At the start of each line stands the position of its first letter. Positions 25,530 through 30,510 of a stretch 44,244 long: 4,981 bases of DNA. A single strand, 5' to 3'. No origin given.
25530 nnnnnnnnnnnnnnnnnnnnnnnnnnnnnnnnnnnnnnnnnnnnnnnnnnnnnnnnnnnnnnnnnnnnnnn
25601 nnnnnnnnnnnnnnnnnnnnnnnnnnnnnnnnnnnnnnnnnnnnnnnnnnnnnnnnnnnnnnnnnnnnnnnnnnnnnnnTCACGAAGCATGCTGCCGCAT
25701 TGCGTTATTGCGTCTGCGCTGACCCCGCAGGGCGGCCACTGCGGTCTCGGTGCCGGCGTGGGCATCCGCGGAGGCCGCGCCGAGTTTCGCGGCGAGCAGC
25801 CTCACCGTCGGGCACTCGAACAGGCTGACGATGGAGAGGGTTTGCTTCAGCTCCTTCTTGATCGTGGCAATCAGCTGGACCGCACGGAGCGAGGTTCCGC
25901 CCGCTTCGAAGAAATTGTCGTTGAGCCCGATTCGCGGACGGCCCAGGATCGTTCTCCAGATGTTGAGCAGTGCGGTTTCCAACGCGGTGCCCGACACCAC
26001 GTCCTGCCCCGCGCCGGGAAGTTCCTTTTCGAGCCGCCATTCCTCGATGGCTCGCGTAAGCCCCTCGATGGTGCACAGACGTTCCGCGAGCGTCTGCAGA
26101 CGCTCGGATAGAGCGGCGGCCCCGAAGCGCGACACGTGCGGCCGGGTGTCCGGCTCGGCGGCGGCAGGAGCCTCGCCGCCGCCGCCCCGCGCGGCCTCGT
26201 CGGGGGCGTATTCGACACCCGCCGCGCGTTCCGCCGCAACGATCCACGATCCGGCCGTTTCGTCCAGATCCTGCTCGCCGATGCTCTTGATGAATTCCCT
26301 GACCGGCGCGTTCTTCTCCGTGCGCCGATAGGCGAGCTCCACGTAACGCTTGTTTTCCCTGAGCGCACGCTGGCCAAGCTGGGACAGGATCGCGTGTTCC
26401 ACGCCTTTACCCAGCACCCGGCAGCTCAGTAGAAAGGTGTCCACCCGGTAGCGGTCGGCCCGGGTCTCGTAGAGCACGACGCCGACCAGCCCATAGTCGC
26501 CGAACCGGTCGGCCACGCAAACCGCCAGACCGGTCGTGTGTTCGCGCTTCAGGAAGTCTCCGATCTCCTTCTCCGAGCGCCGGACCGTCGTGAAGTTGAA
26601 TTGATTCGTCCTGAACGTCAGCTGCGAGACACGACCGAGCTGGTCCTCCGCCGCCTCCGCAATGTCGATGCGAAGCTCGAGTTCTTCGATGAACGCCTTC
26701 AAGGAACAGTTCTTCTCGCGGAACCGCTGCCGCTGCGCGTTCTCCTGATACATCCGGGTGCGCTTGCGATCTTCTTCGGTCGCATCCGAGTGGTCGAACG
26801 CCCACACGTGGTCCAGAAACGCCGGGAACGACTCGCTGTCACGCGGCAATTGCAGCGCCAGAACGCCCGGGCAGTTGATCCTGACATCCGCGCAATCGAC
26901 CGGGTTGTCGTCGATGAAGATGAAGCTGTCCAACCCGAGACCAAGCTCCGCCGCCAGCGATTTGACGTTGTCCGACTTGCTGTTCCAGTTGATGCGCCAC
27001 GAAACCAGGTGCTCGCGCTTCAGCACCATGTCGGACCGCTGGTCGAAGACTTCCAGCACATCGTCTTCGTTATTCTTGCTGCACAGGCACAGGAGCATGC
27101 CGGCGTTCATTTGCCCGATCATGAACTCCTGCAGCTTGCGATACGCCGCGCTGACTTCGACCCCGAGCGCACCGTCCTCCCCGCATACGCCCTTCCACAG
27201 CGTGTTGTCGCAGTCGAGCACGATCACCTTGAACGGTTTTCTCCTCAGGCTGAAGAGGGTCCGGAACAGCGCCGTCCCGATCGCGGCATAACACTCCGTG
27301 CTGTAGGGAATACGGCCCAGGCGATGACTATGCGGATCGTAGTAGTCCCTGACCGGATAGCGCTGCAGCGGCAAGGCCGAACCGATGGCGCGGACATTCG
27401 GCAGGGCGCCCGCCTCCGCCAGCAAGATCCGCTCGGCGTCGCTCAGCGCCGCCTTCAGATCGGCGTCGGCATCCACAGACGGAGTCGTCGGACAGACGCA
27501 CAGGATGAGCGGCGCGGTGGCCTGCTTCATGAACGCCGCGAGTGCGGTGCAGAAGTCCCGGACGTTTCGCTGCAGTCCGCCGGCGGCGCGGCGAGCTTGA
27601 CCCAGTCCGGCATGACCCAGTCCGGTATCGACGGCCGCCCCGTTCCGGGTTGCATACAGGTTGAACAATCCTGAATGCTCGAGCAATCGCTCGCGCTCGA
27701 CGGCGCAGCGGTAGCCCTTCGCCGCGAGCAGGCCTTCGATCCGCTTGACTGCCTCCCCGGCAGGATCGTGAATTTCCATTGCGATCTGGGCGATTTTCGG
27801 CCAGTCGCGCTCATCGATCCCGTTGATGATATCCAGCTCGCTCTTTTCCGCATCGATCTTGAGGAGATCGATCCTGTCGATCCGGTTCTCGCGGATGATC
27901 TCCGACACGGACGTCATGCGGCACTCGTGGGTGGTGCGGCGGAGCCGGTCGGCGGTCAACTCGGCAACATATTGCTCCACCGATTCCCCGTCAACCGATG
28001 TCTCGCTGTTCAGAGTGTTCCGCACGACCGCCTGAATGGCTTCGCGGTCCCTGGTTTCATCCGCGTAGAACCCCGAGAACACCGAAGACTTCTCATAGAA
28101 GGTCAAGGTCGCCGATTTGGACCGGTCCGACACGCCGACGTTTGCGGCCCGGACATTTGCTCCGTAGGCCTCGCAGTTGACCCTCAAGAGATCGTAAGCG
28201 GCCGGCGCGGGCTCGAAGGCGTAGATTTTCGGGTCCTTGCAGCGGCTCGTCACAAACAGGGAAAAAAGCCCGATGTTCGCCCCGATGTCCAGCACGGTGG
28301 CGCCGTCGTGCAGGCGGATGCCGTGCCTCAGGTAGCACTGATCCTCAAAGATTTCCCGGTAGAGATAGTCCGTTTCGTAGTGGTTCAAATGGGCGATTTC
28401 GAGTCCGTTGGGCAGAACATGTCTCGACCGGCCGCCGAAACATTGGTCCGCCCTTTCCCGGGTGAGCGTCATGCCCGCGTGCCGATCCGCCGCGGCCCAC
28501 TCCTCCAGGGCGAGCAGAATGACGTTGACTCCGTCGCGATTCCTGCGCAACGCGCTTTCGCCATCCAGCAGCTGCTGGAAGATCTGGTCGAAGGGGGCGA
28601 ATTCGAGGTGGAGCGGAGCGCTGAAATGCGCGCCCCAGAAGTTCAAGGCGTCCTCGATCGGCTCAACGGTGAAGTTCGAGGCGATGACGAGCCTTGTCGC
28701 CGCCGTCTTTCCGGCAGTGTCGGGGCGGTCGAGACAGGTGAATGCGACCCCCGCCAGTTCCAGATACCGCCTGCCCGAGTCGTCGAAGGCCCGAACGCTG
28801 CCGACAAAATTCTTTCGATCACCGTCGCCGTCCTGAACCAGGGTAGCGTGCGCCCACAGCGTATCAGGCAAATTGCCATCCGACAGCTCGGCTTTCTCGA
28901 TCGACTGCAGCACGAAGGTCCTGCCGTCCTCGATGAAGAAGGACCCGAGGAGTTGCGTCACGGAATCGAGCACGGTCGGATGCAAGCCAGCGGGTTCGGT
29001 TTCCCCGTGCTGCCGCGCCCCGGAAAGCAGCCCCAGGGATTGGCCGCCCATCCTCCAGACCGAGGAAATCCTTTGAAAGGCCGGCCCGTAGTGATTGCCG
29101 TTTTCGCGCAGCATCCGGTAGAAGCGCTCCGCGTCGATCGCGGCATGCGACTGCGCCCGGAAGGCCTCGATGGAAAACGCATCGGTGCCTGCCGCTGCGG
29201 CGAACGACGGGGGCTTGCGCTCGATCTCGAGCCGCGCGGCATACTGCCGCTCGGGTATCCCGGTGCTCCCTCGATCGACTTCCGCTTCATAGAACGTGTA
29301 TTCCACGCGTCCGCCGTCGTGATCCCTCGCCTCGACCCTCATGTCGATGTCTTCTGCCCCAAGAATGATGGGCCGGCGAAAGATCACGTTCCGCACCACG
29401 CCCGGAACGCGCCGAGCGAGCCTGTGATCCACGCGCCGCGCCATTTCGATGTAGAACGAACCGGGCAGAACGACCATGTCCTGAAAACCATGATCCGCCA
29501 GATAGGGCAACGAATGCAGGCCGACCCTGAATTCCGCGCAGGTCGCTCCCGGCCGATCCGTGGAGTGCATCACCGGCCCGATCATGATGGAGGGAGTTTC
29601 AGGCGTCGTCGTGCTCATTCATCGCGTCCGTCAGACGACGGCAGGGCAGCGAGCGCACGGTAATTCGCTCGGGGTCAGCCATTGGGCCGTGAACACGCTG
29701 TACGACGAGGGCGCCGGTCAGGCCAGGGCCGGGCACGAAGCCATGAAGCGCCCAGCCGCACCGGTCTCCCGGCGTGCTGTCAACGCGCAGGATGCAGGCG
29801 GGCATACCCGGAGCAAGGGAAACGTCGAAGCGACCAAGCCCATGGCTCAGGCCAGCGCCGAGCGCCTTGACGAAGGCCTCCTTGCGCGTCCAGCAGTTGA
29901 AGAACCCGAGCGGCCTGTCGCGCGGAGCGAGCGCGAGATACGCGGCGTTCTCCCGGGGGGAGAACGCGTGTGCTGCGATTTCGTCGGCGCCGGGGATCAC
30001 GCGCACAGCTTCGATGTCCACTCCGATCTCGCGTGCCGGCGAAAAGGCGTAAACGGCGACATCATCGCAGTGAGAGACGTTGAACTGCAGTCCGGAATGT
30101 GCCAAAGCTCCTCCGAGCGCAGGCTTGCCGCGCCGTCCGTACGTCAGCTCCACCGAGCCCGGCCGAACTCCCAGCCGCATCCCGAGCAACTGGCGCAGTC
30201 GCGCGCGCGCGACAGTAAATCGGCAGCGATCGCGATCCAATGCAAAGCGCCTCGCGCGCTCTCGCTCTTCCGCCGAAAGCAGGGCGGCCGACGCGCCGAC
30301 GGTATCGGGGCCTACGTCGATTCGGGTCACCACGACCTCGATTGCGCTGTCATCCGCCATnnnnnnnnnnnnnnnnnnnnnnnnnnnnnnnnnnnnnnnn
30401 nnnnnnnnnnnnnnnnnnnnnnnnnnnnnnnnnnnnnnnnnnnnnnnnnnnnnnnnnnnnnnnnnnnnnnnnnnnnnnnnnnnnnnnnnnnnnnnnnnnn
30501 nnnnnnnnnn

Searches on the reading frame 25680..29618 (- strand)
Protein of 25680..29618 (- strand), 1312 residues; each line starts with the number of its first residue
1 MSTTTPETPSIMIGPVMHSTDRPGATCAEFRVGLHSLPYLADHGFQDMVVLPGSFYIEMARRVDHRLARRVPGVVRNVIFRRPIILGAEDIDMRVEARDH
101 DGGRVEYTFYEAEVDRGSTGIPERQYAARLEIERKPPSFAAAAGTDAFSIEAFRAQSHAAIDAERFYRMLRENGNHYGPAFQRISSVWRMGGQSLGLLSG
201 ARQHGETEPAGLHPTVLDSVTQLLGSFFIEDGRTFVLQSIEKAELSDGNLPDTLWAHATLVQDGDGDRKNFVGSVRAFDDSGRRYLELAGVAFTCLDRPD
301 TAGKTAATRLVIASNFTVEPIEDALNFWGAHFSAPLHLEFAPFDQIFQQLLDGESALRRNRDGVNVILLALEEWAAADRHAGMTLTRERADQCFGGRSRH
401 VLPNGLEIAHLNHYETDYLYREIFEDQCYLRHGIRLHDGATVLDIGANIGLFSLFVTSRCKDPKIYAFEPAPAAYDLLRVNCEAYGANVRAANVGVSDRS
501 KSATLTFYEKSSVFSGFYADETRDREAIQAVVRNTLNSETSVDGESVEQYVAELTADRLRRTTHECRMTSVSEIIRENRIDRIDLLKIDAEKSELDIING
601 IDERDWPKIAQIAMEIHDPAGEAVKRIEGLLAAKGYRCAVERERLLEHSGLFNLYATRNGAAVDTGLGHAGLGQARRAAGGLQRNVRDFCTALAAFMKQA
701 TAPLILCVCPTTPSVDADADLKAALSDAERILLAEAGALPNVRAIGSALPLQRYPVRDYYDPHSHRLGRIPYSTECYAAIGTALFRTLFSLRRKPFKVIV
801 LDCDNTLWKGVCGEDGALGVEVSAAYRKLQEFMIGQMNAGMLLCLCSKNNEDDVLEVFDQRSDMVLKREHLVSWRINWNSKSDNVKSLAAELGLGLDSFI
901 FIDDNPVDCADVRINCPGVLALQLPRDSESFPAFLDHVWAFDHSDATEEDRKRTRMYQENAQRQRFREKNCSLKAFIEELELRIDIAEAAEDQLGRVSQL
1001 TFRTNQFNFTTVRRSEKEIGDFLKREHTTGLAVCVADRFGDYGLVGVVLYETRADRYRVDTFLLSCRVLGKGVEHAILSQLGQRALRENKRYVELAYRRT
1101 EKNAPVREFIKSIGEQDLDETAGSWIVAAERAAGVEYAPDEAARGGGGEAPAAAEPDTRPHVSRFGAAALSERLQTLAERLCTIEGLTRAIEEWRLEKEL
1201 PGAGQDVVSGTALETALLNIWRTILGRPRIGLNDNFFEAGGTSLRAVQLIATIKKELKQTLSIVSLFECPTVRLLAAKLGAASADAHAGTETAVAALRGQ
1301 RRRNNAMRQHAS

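Call 44: search_protein_families(library=pfam, proteins=[window:25680-29618:-], max_evalue=0.00001)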
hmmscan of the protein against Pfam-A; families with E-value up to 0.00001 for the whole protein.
window:25680-29618:- (1312 aa): 4 families
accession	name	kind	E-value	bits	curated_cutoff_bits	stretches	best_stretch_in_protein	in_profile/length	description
PF14765.12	PS-DH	-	1.3e-22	80.6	23.7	1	154-299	10-162/166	Polyketide synthase dehydratase N-terminal domain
PF05050.19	Methyltransf_21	-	6.6e-17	62.6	22.7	1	444-638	1-173/173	Methyltransferase FkbM domain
PF00550.31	PP-binding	-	2.5e-15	56.9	20.8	1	1216-1277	2-65/67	Phosphopantetheine attachment site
PF21089.3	PKS_DH_N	-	3.1e-14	53.2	27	1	23-111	13-102/103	Polyketide synthase dehydratase domain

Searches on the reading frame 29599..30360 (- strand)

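Call 44: search_protein_families(library=pfam, proteins=[window:29599-30360:-], max_evalue=0.00001)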
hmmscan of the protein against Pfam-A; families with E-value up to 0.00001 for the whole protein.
window:29599-30360:- (253 aa): 2 families
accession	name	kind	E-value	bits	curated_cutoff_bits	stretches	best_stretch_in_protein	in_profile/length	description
PF01648.25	ACPS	-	3.6e-16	59.6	25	1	112-188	2-84/111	4'-phosphopantetheinyl transferase superfamily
PF22624.1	AASDHPPT_N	-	1e-09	38.9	27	1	24-106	13-97/100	4'-phosphopantetheinyl transferase, N-terminal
